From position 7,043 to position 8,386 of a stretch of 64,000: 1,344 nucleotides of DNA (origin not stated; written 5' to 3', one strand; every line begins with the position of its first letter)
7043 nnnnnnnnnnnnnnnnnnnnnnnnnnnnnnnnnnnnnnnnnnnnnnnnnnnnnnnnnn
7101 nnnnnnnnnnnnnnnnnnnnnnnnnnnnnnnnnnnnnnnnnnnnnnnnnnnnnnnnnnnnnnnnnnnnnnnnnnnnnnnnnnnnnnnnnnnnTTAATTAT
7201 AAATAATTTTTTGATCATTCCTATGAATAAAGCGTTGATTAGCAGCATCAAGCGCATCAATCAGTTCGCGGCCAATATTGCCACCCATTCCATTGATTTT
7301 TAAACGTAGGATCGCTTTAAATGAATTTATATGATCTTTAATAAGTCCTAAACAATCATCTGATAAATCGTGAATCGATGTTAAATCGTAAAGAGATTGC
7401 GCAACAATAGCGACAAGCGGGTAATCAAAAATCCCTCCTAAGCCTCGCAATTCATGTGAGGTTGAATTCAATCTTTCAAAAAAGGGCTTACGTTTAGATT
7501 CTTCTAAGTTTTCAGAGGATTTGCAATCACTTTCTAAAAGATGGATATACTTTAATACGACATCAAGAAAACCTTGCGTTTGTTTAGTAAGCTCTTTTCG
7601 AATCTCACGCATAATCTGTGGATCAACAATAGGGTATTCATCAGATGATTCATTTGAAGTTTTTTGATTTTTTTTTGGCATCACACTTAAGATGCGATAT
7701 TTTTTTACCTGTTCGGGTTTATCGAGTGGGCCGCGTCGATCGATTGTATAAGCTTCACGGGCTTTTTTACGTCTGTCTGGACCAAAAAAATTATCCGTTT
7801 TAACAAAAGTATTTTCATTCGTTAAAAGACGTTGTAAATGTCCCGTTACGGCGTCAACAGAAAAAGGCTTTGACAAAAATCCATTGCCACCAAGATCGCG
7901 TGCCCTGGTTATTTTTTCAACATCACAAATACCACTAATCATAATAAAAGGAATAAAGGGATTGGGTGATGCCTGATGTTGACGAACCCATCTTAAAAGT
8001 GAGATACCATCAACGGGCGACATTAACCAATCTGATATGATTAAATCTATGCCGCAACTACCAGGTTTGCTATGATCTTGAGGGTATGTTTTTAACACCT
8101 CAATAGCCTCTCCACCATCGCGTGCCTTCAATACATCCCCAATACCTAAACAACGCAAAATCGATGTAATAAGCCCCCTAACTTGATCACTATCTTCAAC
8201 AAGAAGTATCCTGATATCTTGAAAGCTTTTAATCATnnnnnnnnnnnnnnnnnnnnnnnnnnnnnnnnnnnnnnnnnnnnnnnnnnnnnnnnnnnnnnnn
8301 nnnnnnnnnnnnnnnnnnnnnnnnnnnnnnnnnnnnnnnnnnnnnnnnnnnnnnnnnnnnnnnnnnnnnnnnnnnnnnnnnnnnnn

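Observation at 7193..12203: Orphan REC plus REC-Hpt phosphorelay pair divergently arranged with an 1131-aa fused NfnAB/SudAB-like flavoprotein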

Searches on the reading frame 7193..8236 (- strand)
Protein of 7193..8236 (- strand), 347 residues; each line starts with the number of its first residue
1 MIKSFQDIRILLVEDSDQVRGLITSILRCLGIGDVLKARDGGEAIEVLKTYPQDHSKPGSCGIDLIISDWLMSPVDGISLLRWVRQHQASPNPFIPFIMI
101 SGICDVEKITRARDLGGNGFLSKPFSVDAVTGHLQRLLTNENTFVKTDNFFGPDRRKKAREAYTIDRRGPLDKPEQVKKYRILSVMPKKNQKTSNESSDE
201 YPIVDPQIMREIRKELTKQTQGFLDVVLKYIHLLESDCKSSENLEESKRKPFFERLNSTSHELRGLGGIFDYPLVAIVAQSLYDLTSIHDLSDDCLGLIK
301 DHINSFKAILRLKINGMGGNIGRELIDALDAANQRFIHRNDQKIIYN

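Call 3: search_protein_families(library=pfam, proteins=[window:7193-8236:-], max_evalue=1)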
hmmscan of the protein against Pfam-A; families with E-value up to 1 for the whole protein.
window:7193-8236:- (347 aa): 2 families
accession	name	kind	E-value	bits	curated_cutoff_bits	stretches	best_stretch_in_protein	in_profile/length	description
PF00072.30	Response_reg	-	8.2e-17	61.8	30.2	1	10-131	1-107/111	Response regulator receiver domain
PF08776.16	VASP_tetra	-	0.059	13.4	25.8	1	207-218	10-21/36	VASP tetramerisation domain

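Call 4: search_protein_families(library=ncbifam, proteins=[window:7193-8236:-], max_evalue=0.1)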
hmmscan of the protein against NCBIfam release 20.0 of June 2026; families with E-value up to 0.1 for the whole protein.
window:7193-8236:- (347 aa): 60 families (the best 25 are shown)
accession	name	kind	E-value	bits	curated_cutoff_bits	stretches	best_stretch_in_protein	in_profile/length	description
NF007901.0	PRK10610.1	equivalog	3.4e-14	53.1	189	1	6-137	4-123/129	chemotaxis response regulator CheY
NF046026.1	HisKinCckACaul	equivalog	5.8e-13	47.8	1000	1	9-136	560-674/678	cell cycle histidine kinase CckA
NF046020.1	HisKinCckABruc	equivalog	1.2e-12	46.5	1000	1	9-136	751-865/868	cell cycle histidine kinase CckA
NF041866.1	EpsW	equivalog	1.3e-10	40.9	200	1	9-141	7-128/131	exopolysaccharide biosynthesis response regulator EpsW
TIGR02154.1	PhoB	equivalog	7.8e-10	38.4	296.2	1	9-138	4-120/226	phosphate regulon transcriptional regulator PhoB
NF045944.1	ResRegRpaBCyano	equivalog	2.4e-09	36.9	330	1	11-139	1-113/229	response regulator transcription factor RpaB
NF051870.1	NAssimRespRegNtrX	equivalog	9.2e-09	34.7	600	1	9-140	3-121/452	nitrogen assimilation response regulator NtrX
NF046022.1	RespRegCpdRBruc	equivalog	3.9e-08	33.3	180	1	8-139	2-118/120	cell cycle two-component system response regulator CpdR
NF007969.0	PRK10693.1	equivalog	4.1e-08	32.6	329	1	1-125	1-110/337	two-component system response regulator RssB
NF033120.0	vanR_FM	exception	5.6e-08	32.7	460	1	6-127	2-111/231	vancomycin resistance response regulator transcription factor, VanR-F/VanR-M family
NF011874.0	PRK15347.1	equivalog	1e-07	30.4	852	1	8-133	691-805/921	two component system sensor kinase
TIGR02875.1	spore_0_A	equivalog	1.1e-07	31.4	200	1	7-149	2-133/262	sporulation transcription factor Spo0A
NF006900.1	PRK09390.1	equivalog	1.4e-07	31.3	255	1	62-145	48-127/203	response regulator FixJ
NF012227.0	AdeR_RR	equivalog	1.6e-07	31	340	1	6-142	10-130/239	efflux system response regulator transcription factor AdeR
NF052596.1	RR_EAL_PvrR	equivalog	1.8e-07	30.1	580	1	7-142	3-129/398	response regulator cyclic di-GMP phosphodiesterase PvrR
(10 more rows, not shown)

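Call 5: find_homologous_proteins(query=window:7193-8236:-)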
Query window:7193-8236:- (347 aa): 503 proteins with E <= 0.001 among 2842 candidates; the best 120 are listed.
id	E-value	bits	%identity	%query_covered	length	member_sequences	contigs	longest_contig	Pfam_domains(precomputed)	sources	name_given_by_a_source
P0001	3.3e-220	748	95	100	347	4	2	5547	PF00072.31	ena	-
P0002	2.2e-178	611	77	100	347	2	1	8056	PF00072.31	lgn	-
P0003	9.0e-170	582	73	100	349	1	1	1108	PF00072.31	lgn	-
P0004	2.8e-165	567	70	100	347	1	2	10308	PF00072.31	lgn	-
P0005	1.5e-112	394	50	99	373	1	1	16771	PF00072.31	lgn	-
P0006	4.5e-112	393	52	99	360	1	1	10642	PF00072.31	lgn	-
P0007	1.2e-110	388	50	99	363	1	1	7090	PF00072.31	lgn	-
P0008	5.6e-78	280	42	97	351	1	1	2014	PF00072.31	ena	-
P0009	9.4e-78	280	43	97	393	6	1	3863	PF00072.31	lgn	-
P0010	2.2e-77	278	43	97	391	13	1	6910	PF00072.31,PF01627.29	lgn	-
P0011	1.7e-76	276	41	100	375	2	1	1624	PF00072.31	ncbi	-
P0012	1.8e-76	275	42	96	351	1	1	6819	PF00072.31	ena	-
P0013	2.2e-76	275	40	100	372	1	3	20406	PF00072.31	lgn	-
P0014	2.6e-76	275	41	97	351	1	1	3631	PF00072.31,PF01627.29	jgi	jgi:CheY-like chemotaxis protein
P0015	3.7e-76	274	41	98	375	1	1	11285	PF00072.31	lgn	-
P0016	4.9e-76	274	40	96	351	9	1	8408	PF00072.31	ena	-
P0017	7.3e-75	270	40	97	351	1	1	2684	PF00072.31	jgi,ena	-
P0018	1.2e-74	269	40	95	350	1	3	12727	PF00072.31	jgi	jgi:CheY-like chemotaxis protein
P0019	1.5e-74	269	40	97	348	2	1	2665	PF00072.31,PF01627.29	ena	-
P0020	1.8e-74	269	40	97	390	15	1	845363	PF00072.31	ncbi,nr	ncbi:response regulator [Alphaproteobacteria bacterium HT1-32]|nr:response regulator [Alphaproteobac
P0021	2.1e-74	269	39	97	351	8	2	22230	PF00072.31,PF01627.29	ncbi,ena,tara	tara:strand:+ start:401 stop:1456 length:1056 start_codon:yes stop_codon:yes gene_type:complete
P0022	2.7e-74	268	40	97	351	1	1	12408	PF00072.31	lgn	-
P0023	3.3e-74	268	41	97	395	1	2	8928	PF00072.31,PF01627.29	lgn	-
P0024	3.9e-74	268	42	97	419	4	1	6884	PF00072.31,PF01627.29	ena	-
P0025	6.1e-74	267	41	99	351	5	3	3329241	PF00072.31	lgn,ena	-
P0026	6.3e-74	267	41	97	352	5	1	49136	PF00072.31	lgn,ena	-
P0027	5.5e-73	264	39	97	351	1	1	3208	PF00072.31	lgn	-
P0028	7.9e-73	264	39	99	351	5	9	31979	PF00072.31,PF01627.29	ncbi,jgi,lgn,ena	jgi:CheY-like chemotaxis protein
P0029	1.0e-72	263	49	77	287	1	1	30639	PF00072.31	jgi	jgi:response regulator receiver domain-containing protein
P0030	1.2e-72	263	41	97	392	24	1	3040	PF00072.31,PF01627.29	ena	-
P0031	1.7e-72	262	39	100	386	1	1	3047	PF00072.31,PF01627.29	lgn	-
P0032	3.2e-72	262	41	97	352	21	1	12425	PF00072.31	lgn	-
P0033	3.3e-72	261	41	97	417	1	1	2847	PF00072.31,PF01627.29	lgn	-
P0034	4.6e-72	261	40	97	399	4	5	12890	PF00072.31,PF01627.29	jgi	jgi:CheY-like chemotaxis protein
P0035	7.5e-72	260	41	97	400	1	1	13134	PF00072.31,PF01627.29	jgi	jgi:CheY-like chemotaxis protein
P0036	2.3e-71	259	38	97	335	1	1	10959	PF00072.31,PF01627.29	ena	-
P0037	1.6e-70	256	39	97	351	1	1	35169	PF00072.31,PF01627.29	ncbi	-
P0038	2.3e-70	255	39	99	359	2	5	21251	PF00072.31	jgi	jgi:DNA-binding response OmpR family regulator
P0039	7.7e-69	250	39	97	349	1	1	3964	PF00072.31,PF01627.29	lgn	-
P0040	8.2e-69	250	39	95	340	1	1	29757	PF00072.31,PF01627.29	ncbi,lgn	-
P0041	1.1e-68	250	38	97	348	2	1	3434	PF00072.31,PF01627.29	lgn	-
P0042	4.5e-67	245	38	97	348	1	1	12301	PF00072.31,PF01627.29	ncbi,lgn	-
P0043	2.7e-66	242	37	97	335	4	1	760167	PF00072.31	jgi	-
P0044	6.6e-66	241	39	95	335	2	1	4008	PF00072.31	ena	-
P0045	7.2e-66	241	38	97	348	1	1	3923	PF00072.31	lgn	-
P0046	1.7e-64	236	37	98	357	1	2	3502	PF00072.31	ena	-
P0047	1.9e-64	236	38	94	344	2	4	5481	PF00072.31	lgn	-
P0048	4.4e-64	235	36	96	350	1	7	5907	PF00072.31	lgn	-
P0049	4.0e-63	232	37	99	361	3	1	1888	PF00072.31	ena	-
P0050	8.7e-63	230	37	96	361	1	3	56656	PF00072.31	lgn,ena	-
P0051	1.2e-62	230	37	99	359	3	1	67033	PF00072.31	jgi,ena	-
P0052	1.2e-62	230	36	99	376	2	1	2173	PF00072.31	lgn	-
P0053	1.3e-62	230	38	94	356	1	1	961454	PF00072.31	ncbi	-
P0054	1.9e-62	229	38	95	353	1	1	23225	PF00072.31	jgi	jgi:CheY-like chemotaxis protein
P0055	3.2e-62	229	36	96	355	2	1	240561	PF00072.31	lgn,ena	-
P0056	3.3e-62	229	36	97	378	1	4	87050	PF00072.31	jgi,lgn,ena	-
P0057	1.2e-61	227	36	100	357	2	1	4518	PF00072.31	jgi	jgi:CheY-like chemotaxis protein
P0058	2.4e-61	226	37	96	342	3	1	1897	PF00072.31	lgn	-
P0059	3.5e-61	225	38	95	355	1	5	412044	PF00072.31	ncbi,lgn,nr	ncbi:MAG: response regulator [Alphaproteobacteria bacterium]|nr:response regulator [Alphaproteobacte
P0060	4.3e-61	225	36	96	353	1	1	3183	PF00072.31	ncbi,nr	ncbi:MAG: response regulator [Rhodospirillales bacterium]|nr:response regulator [Rhodospirillales ba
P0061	5.4e-61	225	36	95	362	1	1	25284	PF00072.31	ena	-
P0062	9.1e-61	224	35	96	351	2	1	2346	PF00072.31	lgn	-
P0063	5.5e-60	221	37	95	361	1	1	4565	PF00072.31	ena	-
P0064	5.6e-60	221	40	85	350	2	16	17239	PF00072.31,PF01627.29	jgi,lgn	jgi:CheY-like chemotaxis protein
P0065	6.8e-60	221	34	95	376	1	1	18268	PF00072.31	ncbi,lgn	-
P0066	8.2e-60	221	35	100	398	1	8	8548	PF00072.31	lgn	-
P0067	9.8e-60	220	34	97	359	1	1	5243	PF00072.31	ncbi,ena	-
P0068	1.5e-59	220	38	96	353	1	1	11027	PF00072.31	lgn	-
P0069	2.5e-59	219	33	97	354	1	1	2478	PF00072.31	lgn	-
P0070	2.6e-59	219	35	95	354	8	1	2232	PF00072.31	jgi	-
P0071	2.8e-59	219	37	94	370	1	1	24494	PF00072.31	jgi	jgi:CheY-like chemotaxis protein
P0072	4.4e-59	218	35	96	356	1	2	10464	PF00072.31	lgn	-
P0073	5.7e-59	218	35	99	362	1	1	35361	PF00072.31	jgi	-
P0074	5.7e-59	218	38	95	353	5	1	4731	PF00072.31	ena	-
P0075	6.0e-59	218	36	96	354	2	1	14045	PF00072.31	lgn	-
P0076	6.4e-59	218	36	97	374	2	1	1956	PF00072.31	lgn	-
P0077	6.7e-59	218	36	96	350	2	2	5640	PF00072.31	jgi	-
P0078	7.0e-59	218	35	96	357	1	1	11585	PF00072.31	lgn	-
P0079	7.8e-59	217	35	96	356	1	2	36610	PF00072.31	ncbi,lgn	-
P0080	1.2e-58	217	36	97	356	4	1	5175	PF00072.31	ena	-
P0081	1.5e-58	217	37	94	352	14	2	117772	PF00072.31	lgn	-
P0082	1.8e-58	216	36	96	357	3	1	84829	PF00072.31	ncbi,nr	ncbi:MAG: response regulator [Alphaproteobacteria bacterium]|nr:response regulator [Alphaproteobacte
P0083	1.8e-58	216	37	95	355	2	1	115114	PF00072.31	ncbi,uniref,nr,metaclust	ncbi:response regulator [Oceanibaculum pacificum]|uniref:Response regulatory domain-containing prote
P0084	1.9e-58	216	38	95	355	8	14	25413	PF00072.31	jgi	jgi:CheY-like chemotaxis protein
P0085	2.8e-58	216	37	95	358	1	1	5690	PF00072.31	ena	-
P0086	2.9e-58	216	34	96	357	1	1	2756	PF00072.31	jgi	-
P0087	3.3e-58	215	36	99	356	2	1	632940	PF00072.31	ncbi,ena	-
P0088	3.7e-58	215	35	97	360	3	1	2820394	PF00072.31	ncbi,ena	-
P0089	4.0e-58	215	35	96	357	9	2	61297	PF00072.31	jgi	jgi:CheY-like chemotaxis protein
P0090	8.0e-58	214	38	96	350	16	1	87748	PF00072.31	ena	-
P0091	8.1e-58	214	34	95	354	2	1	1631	PF00072.31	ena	-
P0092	8.7e-58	214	35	96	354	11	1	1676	PF00072.31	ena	-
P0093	9.1e-58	214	35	96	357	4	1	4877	PF00072.31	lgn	-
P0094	9.2e-58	214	36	94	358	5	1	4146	PF00072.31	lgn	-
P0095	1.0e-57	214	35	94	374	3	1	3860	PF00072.31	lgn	-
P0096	1.2e-57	214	37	95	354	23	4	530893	PF00072.31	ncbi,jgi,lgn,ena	ncbi:MAG: response regulator [Oceanibaculum sp.]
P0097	1.2e-57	214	34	95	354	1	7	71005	PF00072.31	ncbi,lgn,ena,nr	ncbi:MAG: response regulator [Rhodospirillales bacterium]|nr:response regulator [Rhodospirillales ba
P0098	1.8e-57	213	36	95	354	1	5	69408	PF00072.31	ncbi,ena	-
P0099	2.9e-57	212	36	95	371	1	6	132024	PF00072.31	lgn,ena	-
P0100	3.3e-57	212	36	98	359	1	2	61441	PF00072.31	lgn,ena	-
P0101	3.3e-57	212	34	96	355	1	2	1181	PF00072.31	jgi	jgi:CheY-like chemotaxis protein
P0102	3.3e-57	212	36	96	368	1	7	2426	PF00072.31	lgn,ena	-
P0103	3.7e-57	212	35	95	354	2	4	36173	PF00072.31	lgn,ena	-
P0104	4.5e-57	212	35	95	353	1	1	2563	PF00072.31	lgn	-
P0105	5.2e-57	211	37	94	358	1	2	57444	PF00072.31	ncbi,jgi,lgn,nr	ncbi:MAG: response regulator [Rhodospirillales bacterium]|nr:response regulator [Rhodospirillales ba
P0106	5.4e-57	211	33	96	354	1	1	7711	PF00072.31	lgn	-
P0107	5.5e-57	211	35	94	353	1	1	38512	PF00072.31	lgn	-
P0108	9.5e-57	211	33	96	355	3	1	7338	PF00072.31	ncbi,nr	ncbi:MAG: response regulator [Alphaproteobacteria bacterium]|nr:response regulator [Alphaproteobacte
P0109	1.1e-56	210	36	93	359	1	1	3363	PF00072.31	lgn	-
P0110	1.2e-56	210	34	96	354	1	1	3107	PF00072.31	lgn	-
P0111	1.2e-56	210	34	95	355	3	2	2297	PF00072.31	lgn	-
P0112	1.3e-56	210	35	95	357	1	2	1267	PF00072.31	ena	-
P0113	1.4e-56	210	36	94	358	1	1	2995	PF00072.31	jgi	jgi:CheY-like chemotaxis protein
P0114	1.7e-56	210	35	97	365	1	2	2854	PF00072.31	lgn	-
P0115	1.9e-56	210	34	97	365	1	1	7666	PF00072.31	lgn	-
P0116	1.9e-56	210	35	96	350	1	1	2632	PF00072.31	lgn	-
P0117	2.1e-56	210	37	95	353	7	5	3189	PF00072.31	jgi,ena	jgi:CheY-like chemotaxis protein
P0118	2.6e-56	209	36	95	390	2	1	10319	PF00072.31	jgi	-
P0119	3.0e-56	209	34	96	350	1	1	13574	PF00072.31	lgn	-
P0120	4.2e-56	209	36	97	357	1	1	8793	PF00072.31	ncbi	-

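Call 6: search_solved_structures(query=window:7193-8236:-, max_evalue=10, show_alignments=0)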
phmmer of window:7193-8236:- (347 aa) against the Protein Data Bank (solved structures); distinct sequences matched with E-value up to 10: 209 (the best 60 are shown).
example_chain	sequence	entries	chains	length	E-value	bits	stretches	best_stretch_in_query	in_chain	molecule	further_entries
3f7n_A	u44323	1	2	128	6.3e-13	51.7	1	6-136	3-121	Chemotaxis protein cheY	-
3fgz_A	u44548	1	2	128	3.1e-12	49.4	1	6-136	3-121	Chemotaxis protein cheY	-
3ffw_A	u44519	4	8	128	6e-12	48.5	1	6-136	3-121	Chemotaxis protein cheY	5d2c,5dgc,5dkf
2fka_A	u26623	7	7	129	7.9e-12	48.1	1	6-136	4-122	Chemotaxis protein cheY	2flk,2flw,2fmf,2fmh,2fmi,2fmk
1udr_A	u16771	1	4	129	8e-12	48.1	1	7-136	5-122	CHEY PROTEIN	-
2che_A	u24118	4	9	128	8.7e-12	47.9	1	6-136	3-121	CHEY | Chemotaxis protein cheY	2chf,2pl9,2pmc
3ffx_A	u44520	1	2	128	1.1e-11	47.6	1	6-136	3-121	Chemotaxis protein cheY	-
3fft_A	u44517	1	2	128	1.6e-11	47.1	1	6-136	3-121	Chemotaxis protein cheY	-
1cye_A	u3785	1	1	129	1.6e-11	47.1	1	4-136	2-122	CHEY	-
1jbe_A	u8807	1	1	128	1.7e-11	47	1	6-136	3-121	Chemotaxis protein CheY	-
1mih_A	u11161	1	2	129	2e-11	46.8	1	6-136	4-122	Chemotaxis protein cheY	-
3rvn_A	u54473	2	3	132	2e-11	46.8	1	6-136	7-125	Chemotaxis protein CheY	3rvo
3olx_A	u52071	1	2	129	2.7e-11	46.3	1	6-136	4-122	Chemotaxis protein CheY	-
1djm_A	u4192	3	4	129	2.7e-11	46.3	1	6-136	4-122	CHEMOTAXIS PROTEIN Y | Chemotaxis protein cheY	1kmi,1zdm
1e6k_A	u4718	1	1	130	2.8e-11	46.3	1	3-136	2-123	Chemotaxis protein CheY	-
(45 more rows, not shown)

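Call 13: find_related_loci(query=A1, collection=genome_contigs, flank=10000)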
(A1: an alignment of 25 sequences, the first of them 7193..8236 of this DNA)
Query A1 (347 aa) in genome_contigs; peptide patterns used: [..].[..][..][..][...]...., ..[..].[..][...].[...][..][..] (x = any residue, [..] = any of these).
552 stretches matched a pattern; 488 encode a relative of the query (tblastn E <= 1e-3); the best 80 are kept; 80 distinct loci.
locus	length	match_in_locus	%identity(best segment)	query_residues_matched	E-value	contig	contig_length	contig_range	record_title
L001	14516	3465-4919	98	1-347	0e+0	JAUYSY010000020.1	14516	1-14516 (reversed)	MAG: Alphaproteobacteria bacterium isolate C8_concoct.bin.36 C8_k141_188289, whole genome shotgun sequence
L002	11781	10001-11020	41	2-347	9e-84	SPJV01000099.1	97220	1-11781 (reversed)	MAG: Alphaproteobacteria bacterium isolate BinT2.006_T3.003 contig_11, whole genome shotgun sequence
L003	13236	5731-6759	41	1-345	1e-82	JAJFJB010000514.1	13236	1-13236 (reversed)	MAG: Alphaproteobacteria bacterium isolate OFTM273 OFTM273_513, whole genome shotgun sequence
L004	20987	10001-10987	42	10-346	2e-82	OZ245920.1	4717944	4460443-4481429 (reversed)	MAG: Pacificispira sp. isolate 43e0e648-b908-4bb6-a9bc-4fcf75b264f0 genome assembly, chromosome: 1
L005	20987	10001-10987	40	2-337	6e-80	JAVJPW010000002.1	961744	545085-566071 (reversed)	MAG: Alphaproteobacteria bacterium isolate E1-EBD-17 k141_40576, whole genome shotgun sequence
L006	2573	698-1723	41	2-345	2e-81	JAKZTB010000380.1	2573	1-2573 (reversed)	MAG: Alphaproteobacteria bacterium isolate Langseth_MAG_00048 Langseth_MAG_00048_000000000380, whole genome shotgun sequ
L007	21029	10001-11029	41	5-340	2e-79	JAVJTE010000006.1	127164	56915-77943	MAG: Rhodospirillales bacterium isolate G1-WW12-34 k141_15236, whole genome shotgun sequence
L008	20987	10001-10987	41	10-346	2e-79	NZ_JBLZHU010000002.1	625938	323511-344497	Hwanghaeella sp. 1Z406 NODE_2_length_625938_cov_53.310255, whole genome shotgun sequence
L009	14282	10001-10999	40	2-337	3e-79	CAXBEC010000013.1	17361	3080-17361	MAG TPA_asm: uncultured Alphaproteobacteria bacterium isolate ERR2762182_binner13_Refined_36 genome assembly, contig: ER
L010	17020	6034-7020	40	10-346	6e-78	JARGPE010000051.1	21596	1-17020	MAG: Alphaproteobacteria bacterium isolate bin_ma_oilr2.020 NODE_1358_length_21596_cov_4.967504, whole genome shotgun se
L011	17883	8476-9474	40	2-337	4e-78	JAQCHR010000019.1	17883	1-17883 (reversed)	MAG: Proteobacteria bacterium isolate casp40-mb.248 NODE_7522_length_17883_cov_0.055049, whole genome shotgun sequence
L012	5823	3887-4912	39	2-345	8e-78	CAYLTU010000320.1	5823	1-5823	MAG TPA_asm: uncultured Rhodospirillaceae bacterium isolate SRP308112_co1_145 genome assembly, contig: NODE_27758_length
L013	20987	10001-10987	40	10-346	1e-77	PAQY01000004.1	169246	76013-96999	MAG: Rhodospirillaceae bacterium isolate SP123 109927, whole genome shotgun sequence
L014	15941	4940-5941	39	1-337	1e-75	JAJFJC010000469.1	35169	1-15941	MAG: Alphaproteobacteria bacterium isolate OFTM82 OFTM82_468, whole genome shotgun sequence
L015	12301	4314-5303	38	2-337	2e-73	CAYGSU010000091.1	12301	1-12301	MAG TPA_asm: uncultured Flavobacteriaceae bacterium isolate ERP117304_co2_140 genome assembly, contig: NODE_4122_length_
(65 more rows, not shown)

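Call 16: find_encoding_contigs(protein=P0004, flank=10000, max_places=3)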
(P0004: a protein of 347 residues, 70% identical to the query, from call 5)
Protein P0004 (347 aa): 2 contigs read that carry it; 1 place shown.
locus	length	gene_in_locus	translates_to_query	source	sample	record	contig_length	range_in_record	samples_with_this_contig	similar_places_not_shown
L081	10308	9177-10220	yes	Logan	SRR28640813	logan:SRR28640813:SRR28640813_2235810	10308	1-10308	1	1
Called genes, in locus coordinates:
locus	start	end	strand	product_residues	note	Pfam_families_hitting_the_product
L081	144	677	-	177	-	PF02357:NusG, PF00467:KOW (weak)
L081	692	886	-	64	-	PF00584:SecE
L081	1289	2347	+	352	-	PF00730:HhH-GPD, PF14815:NUDIX_4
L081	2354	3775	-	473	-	PF02518:HATPase_c, PF13589:HATPase_c_3 (weak)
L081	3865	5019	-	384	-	PF08495:FIST, PF10442:FIST_C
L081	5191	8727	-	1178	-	PF27156:RP005_N, PF14691:Fer4_20 (faint), PF07992:Pyr_redox_2 (weak)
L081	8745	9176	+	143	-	PF00072:Response_reg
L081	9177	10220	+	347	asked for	PF00072:Response_reg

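Call 17: find_encoding_contigs(protein=P0005, flank=10000, max_places=3)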
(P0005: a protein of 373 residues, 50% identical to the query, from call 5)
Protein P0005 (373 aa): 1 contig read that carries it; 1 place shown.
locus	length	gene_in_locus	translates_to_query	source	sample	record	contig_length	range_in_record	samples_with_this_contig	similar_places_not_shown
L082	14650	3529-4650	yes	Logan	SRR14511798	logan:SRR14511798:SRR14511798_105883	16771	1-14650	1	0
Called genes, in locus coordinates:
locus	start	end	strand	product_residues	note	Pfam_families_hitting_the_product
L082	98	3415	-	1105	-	PF27156:RP005_N, PF14691:Fer4_20 (faint), PF07992:Pyr_redox_2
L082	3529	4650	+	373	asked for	PF00072:Response_reg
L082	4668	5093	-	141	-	-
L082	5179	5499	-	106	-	-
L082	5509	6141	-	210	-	PF03193:RsgA_GTPase (weak), PF00350:Dynamin_N (faint), PF01926:MMR_HSR1, PF02421:FeoB_N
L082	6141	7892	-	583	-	PF14849:YidC_periplas, PF02096:60KD_IMP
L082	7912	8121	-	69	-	PF01809:YidD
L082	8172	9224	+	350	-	PF04101:Glyco_tran_28_C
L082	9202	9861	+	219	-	-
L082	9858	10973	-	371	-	-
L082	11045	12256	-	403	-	-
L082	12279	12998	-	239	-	PF05175:MTS, PF13489:Methyltransf_23 (faint), PF13847:Methyltransf_31, PF08242:Methyltransf_12 (faint), PF13649:Methyltransf_25, PF07669:Eco57I (weak)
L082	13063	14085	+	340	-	PF00348:polyprenyl_synt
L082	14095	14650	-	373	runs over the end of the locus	PF00753:Lactamase_B (weak), PF13483:Lactamase_B_3, PF12706:Lactamase_B_2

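Call 18: find_encoding_contigs(protein=P0002, flank=10000, max_places=3)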
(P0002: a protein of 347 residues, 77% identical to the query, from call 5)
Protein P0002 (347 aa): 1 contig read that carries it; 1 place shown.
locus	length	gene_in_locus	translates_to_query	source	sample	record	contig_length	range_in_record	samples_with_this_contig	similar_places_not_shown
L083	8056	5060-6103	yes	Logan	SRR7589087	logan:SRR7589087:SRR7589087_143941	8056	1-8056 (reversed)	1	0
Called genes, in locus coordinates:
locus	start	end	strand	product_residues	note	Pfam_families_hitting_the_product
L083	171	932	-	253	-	PF04116:FA_hydroxylase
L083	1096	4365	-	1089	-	PF14691:Fer4_20 (faint), PF07992:Pyr_redox_2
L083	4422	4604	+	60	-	-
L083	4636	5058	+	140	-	PF00072:Response_reg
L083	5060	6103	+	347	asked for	PF00072:Response_reg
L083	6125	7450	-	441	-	PF00072:Response_reg, PF00990:GGDEF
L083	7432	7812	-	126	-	PF00072:Response_reg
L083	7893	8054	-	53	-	?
